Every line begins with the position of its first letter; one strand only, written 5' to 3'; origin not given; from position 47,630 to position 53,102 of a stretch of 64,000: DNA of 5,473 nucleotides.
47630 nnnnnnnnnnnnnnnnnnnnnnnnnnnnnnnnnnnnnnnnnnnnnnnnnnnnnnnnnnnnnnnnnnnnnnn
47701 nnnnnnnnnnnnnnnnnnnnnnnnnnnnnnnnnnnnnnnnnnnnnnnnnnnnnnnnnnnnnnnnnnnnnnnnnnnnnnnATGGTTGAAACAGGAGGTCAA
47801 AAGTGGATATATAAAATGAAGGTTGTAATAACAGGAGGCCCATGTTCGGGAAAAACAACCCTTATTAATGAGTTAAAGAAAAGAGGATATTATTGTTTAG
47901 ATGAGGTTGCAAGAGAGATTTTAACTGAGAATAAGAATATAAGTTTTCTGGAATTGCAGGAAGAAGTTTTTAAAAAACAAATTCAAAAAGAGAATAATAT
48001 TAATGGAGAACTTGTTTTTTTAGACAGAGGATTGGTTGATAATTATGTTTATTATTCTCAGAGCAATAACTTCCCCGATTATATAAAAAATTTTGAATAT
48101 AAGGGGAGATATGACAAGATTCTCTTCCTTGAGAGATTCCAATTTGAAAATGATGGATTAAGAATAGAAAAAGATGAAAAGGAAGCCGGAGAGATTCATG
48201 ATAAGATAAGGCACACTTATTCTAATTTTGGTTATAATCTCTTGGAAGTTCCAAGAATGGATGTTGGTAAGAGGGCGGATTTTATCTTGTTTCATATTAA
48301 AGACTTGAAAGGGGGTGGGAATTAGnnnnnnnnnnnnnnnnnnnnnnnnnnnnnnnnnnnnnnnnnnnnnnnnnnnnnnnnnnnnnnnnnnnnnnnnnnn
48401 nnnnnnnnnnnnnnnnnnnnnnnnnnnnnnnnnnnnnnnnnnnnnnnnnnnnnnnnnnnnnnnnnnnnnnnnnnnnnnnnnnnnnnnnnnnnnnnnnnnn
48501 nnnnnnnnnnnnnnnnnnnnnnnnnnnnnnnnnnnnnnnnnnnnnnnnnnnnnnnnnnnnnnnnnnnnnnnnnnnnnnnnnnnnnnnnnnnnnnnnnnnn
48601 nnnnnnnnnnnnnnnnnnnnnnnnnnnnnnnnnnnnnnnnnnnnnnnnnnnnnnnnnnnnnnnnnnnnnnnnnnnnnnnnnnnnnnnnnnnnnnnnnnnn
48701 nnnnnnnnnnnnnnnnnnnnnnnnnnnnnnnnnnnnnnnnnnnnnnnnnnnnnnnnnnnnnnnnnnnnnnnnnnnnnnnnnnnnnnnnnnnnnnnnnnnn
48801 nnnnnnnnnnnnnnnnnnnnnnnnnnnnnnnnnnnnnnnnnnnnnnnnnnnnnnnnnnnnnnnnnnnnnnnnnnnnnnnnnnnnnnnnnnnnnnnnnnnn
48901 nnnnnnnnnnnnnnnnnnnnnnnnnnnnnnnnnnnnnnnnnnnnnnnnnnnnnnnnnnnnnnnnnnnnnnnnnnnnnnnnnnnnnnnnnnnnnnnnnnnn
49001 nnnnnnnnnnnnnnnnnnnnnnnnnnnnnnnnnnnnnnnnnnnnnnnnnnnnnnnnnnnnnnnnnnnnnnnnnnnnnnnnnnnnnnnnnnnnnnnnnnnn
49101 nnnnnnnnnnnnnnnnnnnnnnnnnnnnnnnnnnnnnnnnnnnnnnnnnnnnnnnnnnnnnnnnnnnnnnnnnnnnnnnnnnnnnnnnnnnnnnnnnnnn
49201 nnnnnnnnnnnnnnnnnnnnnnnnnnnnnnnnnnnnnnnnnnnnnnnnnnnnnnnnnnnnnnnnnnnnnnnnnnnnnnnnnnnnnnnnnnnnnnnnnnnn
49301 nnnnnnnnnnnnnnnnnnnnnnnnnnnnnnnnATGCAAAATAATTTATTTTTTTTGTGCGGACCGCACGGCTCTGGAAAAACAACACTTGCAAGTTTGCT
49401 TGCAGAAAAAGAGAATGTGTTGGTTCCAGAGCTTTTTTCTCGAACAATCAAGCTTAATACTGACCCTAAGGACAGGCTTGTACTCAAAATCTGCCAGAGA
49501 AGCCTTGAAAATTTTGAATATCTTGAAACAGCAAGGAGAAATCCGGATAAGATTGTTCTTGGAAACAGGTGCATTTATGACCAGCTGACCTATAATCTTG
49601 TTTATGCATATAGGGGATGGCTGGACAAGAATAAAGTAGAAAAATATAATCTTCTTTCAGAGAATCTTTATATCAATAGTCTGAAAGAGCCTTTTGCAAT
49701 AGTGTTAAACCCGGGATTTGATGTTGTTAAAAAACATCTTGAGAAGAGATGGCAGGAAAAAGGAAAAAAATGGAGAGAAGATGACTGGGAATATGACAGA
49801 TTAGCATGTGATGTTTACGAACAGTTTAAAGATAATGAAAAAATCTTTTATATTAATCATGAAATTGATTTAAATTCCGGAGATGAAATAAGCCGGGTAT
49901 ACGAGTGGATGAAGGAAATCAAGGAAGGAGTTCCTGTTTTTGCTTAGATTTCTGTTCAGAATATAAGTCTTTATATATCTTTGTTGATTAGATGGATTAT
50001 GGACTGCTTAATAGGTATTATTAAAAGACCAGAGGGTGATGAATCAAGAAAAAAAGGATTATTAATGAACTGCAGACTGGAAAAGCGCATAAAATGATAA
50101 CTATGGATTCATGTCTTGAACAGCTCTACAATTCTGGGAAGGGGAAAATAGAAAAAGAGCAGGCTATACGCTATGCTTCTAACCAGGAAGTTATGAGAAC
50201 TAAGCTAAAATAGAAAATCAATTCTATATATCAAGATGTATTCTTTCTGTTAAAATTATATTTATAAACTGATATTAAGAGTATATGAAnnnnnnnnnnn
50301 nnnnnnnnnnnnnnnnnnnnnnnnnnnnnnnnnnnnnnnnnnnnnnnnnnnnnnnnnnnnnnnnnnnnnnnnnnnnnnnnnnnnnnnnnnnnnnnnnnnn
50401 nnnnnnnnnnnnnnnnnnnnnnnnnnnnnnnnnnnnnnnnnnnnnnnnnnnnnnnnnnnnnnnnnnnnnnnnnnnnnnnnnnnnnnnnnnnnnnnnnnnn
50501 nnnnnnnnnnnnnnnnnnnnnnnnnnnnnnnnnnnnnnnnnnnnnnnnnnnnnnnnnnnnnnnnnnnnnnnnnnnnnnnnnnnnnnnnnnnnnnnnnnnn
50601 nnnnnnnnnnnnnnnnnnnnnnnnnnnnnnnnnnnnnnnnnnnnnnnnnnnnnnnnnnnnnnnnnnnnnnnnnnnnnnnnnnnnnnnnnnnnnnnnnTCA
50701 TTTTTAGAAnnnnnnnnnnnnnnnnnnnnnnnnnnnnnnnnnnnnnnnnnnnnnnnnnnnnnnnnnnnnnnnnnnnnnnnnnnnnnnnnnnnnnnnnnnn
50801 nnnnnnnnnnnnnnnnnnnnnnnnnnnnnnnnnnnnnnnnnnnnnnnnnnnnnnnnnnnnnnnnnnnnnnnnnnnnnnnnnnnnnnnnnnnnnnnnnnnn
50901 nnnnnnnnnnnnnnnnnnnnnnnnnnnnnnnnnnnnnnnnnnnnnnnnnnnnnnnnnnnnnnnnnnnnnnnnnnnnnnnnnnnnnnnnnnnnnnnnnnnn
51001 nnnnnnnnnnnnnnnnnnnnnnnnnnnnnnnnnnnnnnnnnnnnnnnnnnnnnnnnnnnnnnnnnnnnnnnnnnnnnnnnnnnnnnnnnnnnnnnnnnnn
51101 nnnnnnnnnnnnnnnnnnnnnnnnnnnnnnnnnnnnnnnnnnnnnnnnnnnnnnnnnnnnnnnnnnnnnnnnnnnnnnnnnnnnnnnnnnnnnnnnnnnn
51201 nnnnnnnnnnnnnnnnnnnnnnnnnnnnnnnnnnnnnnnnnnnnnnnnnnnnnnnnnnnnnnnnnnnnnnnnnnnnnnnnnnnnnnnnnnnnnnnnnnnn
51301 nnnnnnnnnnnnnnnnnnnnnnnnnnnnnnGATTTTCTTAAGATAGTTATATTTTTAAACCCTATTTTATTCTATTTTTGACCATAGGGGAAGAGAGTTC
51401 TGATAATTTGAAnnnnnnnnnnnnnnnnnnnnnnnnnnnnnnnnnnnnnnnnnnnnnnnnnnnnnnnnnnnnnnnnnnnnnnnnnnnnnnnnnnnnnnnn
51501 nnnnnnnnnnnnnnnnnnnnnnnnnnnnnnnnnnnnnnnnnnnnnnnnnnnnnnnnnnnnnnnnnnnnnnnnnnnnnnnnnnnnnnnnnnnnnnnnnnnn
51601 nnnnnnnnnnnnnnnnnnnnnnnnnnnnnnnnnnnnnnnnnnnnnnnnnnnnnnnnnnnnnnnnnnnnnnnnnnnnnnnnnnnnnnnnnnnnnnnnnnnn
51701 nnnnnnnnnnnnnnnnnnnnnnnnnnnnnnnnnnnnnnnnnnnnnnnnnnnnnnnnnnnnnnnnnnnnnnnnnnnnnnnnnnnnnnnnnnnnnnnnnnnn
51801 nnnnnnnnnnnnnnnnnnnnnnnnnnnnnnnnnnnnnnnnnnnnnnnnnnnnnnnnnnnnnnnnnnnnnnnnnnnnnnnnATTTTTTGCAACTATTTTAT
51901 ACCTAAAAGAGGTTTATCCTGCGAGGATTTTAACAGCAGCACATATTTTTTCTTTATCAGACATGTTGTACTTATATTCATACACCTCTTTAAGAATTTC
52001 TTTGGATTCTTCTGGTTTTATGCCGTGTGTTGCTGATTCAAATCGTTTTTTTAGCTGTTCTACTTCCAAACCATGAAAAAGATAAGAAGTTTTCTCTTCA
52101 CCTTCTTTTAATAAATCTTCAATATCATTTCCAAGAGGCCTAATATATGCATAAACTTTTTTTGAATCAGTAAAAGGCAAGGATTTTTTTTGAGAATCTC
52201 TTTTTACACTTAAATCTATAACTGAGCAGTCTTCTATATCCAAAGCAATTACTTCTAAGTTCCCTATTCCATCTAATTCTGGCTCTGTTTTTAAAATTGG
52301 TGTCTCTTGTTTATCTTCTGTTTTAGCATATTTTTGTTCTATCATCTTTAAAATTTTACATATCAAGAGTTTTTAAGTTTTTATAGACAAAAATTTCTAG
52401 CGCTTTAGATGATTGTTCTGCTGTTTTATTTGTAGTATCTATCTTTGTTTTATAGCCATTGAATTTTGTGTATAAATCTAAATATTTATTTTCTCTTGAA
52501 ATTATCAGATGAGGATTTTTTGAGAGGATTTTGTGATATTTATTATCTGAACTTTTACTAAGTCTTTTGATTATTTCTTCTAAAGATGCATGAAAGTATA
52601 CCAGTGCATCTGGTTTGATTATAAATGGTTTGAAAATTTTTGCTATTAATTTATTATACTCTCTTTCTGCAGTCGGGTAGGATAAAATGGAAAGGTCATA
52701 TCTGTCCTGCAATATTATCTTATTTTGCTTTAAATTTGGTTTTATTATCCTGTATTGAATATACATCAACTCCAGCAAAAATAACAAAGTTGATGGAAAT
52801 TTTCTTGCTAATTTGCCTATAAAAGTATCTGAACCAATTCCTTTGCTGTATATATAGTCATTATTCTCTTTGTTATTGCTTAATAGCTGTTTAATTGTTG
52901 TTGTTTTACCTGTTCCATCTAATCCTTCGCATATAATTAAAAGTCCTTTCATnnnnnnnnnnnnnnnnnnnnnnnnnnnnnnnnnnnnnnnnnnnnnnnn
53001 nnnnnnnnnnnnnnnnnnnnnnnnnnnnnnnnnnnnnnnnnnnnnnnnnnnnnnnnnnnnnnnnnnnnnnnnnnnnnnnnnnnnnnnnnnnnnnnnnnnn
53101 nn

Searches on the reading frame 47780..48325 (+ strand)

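Call 56: search_protein_families(library=pfam, proteins=[window:47780-48325:+], max_evalue=0.001)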
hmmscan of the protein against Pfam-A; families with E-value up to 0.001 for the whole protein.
window:47780-48325:+ (181 aa): 4 families
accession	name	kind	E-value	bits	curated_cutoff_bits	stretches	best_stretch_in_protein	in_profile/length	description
PF13521.12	AAA_28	-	1.9e-30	106.6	27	1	14-165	1-164/164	AAA domain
PF13238.12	AAA_18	-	3.9e-06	27.8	29.4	1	15-94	1-90/128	AAA domain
PF03668.21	RapZ-like_N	-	0.00063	20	25.4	0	15-53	4-42/158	RapZ-like N-terminal domain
PF01121.26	CoaE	-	0.00068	19.8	27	1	15-72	3-60/180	Dephospho-CoA kinase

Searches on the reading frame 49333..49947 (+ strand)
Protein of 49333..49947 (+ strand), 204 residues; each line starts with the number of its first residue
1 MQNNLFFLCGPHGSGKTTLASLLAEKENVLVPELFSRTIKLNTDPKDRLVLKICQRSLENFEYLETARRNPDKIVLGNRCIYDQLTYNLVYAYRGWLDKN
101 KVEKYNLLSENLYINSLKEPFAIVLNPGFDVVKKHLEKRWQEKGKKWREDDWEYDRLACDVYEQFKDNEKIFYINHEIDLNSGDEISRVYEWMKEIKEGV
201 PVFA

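Call 56: search_protein_families(library=pfam, proteins=[window:49333-49947:+], max_evalue=0.001)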
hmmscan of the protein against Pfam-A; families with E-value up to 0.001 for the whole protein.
window:49333-49947:+ (204 aa): 5 families
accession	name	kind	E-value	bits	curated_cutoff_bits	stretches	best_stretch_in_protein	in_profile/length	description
PF13521.12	AAA_28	-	7.3e-08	33.2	27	1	7-91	3-93/164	AAA domain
PF01712.25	dNK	-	1.9e-05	24.9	27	1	10-146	5-150/203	Deoxynucleoside kinase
PF13238.12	AAA_18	-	2.4e-05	25.2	29.4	1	7-149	2-121/128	AAA domain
PF13671.12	AAA_33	-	0.00066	20.4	27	0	5-28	1-24/143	AAA domain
PF13173.12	AAA_14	-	0.00089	19.7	27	0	3-47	2-41/129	AAA domain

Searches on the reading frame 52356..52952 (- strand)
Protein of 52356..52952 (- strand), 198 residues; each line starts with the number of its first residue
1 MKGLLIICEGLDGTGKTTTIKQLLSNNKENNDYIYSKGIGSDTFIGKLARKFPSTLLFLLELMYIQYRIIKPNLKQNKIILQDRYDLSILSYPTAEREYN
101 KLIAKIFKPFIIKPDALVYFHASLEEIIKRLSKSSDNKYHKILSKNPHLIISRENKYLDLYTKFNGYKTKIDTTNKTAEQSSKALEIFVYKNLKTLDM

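Call 4: search_protein_families(library=pfam, proteins=[window:52356-52952:-], max_evalue=0.01)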
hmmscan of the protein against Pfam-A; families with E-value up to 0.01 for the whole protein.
window:52356-52952:- (198 aa): 5 families
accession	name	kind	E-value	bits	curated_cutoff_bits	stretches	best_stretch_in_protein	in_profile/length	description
PF02223.23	Thymidylate_kin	-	7e-17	62.1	27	1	9-179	2-180/185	Thymidylate kinase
PF13671.12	AAA_33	-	5.8e-06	27.1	27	1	5-140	1-124/143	AAA domain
PF13401.12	AAA_22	-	0.0013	19.4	27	1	4-34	6-37/130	AAA domain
PF13207.12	AAA_17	-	0.0038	18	27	0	100-134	90-122/136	AAA domain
PF01712.25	dNK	-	0.0084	16.3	27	0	98-175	108-182/203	Deoxynucleoside kinase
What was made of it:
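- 52356..52952 (-): Locus 2: Tmk-like P-loop kinase. PF02223 (call 4).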

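Call 5: search_protein_families(library=ncbifam, proteins=[window:52356-52952:-], max_evalue=0.01)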
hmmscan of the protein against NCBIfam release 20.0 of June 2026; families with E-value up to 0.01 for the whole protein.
window:52356-52952:- (198 aa): 3 families
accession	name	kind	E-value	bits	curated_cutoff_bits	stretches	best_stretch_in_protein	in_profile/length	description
TIGR00041.1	DTMP_kinase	equivalog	9.6e-21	74.4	83.25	1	2-179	3-191/196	dTMP kinase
NF005923.0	PRK07933.1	equivalog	0.0038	16.6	193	0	5-30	2-27/213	dTMP kinase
NF005250.0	PRK06761.1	equivalog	0.0059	15.7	270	1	1-31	1-31/282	hypothetical protein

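Call 13: search_protein_families(library=padloc, proteins=[window:52356-52952:-], max_evalue=0.01)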
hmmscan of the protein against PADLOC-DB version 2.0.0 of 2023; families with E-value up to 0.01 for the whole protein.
window:52356-52952:- (198 aa): 2 families
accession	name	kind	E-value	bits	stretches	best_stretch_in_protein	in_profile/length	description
PDLC04690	PDC-M51B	-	4e-10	37.7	1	5-137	4-135/191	-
PDLC02911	VakA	-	9.3e-08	30.8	1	6-185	5-159/163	-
